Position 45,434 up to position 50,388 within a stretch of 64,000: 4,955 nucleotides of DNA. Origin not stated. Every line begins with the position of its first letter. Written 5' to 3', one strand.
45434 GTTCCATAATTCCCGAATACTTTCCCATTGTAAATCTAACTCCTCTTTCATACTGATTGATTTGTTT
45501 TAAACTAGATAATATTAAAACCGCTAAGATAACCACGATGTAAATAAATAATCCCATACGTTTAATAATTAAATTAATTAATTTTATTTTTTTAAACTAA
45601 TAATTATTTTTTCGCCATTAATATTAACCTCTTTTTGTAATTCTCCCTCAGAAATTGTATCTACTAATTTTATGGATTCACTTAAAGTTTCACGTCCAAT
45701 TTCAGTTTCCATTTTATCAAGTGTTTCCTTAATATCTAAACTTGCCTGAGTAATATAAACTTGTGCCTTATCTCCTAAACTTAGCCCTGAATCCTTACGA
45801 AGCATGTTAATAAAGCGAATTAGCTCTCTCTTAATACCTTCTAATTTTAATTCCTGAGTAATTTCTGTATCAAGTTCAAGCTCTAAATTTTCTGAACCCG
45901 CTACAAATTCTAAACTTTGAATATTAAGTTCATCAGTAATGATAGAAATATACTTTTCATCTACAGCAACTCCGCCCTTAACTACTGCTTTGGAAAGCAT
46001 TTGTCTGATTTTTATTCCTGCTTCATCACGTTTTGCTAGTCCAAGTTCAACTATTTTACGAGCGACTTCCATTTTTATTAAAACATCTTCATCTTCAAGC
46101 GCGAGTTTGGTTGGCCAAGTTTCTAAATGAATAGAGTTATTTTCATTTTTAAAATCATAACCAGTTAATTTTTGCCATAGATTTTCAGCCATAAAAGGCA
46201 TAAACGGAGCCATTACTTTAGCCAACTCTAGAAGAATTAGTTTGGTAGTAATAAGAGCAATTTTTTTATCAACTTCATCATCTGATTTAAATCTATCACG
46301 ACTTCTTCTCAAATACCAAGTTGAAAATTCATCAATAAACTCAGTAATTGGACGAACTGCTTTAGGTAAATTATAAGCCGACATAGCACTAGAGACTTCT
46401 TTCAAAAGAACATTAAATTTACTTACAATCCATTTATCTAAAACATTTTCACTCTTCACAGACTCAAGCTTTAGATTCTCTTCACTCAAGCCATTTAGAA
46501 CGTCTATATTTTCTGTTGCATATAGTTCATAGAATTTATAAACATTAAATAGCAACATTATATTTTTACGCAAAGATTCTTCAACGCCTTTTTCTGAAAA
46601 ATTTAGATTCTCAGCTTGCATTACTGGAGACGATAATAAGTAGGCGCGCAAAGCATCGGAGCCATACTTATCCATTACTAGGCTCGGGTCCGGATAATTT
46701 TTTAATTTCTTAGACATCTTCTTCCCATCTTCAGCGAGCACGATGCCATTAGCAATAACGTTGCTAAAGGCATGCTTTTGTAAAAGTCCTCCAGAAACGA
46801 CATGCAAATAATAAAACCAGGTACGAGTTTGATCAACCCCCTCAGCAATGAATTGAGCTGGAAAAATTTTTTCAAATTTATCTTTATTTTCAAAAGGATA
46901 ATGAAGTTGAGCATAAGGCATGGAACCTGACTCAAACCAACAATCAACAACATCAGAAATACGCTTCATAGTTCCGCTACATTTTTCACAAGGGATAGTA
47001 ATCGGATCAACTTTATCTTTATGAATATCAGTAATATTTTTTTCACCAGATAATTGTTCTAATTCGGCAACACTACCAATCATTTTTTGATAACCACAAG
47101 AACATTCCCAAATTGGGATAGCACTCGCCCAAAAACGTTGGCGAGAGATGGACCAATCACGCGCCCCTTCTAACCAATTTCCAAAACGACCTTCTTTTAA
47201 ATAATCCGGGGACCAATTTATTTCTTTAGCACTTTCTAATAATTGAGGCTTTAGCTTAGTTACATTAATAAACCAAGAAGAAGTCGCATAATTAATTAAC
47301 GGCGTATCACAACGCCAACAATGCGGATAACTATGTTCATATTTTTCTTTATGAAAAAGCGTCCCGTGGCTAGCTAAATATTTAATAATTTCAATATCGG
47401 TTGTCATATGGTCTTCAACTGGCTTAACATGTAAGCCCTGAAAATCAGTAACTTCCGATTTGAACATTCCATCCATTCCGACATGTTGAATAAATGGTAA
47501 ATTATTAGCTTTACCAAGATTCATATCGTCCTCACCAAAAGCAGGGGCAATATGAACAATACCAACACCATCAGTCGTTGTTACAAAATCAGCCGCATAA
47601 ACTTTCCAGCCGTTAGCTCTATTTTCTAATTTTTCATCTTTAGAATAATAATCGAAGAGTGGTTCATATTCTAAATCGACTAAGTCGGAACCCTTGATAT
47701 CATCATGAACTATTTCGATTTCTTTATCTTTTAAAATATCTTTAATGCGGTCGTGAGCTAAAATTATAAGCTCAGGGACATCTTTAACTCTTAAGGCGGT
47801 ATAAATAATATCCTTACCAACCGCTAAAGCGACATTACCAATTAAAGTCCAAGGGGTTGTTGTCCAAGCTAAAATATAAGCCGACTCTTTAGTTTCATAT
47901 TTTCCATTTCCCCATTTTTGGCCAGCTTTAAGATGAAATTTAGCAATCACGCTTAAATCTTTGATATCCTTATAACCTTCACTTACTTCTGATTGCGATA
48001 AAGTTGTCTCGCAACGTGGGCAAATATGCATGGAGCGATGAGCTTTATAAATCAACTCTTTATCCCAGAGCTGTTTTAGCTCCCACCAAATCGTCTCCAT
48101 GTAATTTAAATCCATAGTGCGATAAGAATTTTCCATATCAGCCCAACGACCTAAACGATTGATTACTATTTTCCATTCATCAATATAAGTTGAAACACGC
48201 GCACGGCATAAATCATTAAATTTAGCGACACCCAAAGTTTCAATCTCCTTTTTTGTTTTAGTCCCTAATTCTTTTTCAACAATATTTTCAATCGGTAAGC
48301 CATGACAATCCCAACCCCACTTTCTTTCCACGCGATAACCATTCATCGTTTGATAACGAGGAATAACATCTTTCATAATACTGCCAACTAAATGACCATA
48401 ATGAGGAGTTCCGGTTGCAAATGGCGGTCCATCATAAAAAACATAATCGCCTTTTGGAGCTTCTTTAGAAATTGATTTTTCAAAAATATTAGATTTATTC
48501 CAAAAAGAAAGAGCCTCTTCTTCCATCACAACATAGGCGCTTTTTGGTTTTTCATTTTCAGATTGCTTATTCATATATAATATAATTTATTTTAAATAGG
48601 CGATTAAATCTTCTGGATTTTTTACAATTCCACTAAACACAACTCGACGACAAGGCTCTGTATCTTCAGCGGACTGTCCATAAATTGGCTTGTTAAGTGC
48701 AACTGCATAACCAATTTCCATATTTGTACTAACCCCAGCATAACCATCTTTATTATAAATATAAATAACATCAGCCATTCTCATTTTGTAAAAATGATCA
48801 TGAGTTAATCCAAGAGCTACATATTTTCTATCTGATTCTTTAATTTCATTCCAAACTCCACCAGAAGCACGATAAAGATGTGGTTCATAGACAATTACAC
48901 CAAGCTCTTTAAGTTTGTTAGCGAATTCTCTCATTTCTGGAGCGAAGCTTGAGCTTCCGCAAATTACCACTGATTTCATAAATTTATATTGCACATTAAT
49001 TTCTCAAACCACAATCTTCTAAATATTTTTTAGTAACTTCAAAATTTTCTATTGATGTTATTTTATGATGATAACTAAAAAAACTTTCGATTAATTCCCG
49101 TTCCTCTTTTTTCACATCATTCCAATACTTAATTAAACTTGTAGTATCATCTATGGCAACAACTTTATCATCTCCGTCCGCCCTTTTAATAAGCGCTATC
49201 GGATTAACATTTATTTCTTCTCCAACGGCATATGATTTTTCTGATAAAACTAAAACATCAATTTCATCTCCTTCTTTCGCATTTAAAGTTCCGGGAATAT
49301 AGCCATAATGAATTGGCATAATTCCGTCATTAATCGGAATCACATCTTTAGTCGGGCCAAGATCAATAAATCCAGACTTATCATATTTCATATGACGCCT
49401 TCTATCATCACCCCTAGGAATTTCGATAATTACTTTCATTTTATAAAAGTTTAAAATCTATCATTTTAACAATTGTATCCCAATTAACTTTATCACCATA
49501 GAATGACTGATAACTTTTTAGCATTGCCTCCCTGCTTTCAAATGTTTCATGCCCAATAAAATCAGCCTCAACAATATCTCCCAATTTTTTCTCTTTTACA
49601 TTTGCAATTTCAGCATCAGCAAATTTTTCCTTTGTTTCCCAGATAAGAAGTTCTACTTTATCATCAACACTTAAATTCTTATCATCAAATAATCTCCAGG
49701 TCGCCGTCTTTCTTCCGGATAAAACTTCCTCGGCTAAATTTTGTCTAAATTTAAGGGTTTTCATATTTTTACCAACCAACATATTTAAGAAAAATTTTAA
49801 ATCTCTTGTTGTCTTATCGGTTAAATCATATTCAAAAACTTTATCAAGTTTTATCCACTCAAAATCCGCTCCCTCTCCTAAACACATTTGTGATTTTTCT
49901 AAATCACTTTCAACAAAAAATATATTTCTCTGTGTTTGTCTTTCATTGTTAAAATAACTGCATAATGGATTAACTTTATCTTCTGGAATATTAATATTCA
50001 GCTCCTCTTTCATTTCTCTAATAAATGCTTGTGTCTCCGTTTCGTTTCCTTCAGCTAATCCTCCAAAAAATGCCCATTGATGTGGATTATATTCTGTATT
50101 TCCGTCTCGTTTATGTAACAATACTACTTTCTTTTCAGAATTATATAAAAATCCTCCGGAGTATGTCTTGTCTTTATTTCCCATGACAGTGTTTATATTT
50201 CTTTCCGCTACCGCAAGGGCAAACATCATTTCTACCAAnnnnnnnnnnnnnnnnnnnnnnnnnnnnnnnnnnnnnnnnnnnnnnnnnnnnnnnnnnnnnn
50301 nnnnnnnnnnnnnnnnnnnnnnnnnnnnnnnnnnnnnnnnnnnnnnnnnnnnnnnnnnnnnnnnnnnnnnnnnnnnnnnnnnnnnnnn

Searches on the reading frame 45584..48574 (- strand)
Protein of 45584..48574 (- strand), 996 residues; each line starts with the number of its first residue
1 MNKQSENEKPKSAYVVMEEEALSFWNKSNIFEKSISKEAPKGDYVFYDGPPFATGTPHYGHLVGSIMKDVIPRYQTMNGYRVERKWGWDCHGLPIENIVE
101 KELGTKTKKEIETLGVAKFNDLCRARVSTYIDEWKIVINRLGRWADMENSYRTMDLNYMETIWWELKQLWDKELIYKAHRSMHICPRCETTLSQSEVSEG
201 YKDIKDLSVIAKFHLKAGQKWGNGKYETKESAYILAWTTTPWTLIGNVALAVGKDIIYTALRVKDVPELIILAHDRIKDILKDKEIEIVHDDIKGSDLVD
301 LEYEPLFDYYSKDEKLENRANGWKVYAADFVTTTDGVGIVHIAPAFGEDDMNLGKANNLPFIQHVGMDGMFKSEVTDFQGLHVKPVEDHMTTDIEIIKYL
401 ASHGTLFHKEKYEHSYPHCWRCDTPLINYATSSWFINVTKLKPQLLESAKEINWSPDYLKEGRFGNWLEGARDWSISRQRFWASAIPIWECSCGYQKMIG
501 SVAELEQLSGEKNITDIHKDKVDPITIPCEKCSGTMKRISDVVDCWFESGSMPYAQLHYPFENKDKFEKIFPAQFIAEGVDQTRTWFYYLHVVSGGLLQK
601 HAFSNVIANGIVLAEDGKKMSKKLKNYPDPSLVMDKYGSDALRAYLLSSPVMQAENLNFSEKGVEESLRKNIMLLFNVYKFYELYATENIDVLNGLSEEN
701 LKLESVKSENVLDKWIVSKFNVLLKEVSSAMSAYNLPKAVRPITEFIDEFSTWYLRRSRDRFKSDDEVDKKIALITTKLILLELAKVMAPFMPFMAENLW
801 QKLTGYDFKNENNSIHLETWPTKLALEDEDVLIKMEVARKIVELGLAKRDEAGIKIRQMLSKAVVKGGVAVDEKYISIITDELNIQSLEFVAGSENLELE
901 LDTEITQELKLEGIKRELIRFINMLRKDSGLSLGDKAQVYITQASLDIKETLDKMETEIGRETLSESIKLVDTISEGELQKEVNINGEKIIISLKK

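Call 6: search_protein_families(library=pfam, proteins=[window:45584-48574:-], max_evalue=0.001)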
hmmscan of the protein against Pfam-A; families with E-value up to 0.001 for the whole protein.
window:45584-48574:- (996 aa): 4 families
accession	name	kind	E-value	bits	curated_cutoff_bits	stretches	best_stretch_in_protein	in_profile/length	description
PF00133.28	tRNA-synt_1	-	9.7e-134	446.6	22.7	1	22-657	3-413/414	tRNA synthetases class I (I, L, M and V)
PF08264.19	Anticodon_1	-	1.9e-30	106.1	25.1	1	713-862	1-146/148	Anticodon-binding domain of tRNA ligase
PF19302.4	DUF5915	-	1.1e-17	64.7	27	1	859-996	60-194/195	Domain of unknown function (DUF5915)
PF09334.17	tRNA-synt_1g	-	2e-16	60.2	20.1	1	51-197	8-135/391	tRNA synthetases class I (M)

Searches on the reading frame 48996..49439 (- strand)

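Call 6: search_protein_families(library=pfam, proteins=[window:48996-49439:-], max_evalue=0.001)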
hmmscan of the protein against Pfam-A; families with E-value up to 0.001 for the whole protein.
window:48996-49439:- (147 aa): 1 family
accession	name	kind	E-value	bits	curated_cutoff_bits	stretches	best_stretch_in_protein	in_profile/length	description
PF00719.24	Pyrophosphatase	-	1.1e-16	61.4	23.5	1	3-136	1-133/153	Inorganic pyrophosphatase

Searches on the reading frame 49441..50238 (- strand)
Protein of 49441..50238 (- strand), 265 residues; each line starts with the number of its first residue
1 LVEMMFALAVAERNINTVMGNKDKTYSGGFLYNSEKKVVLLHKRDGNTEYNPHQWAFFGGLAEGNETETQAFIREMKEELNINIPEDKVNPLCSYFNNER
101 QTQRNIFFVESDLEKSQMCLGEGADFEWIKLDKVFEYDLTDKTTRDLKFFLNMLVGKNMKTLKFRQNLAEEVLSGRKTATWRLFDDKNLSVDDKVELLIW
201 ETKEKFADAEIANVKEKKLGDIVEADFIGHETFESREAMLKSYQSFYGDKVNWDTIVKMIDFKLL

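Call 6: search_protein_families(library=pfam, proteins=[window:49441-50238:-], max_evalue=0.001)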
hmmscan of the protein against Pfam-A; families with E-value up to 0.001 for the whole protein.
window:49441-50238:- (265 aa): 2 families
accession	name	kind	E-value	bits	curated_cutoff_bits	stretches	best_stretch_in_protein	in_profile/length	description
PF00293.34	NUDIX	-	3.9e-12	46.8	21.1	1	28-141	7-122/134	NUDIX domain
PF04266.20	ASCH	-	4.2e-11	43.9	21.2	1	162-264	1-101/103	ASCH domain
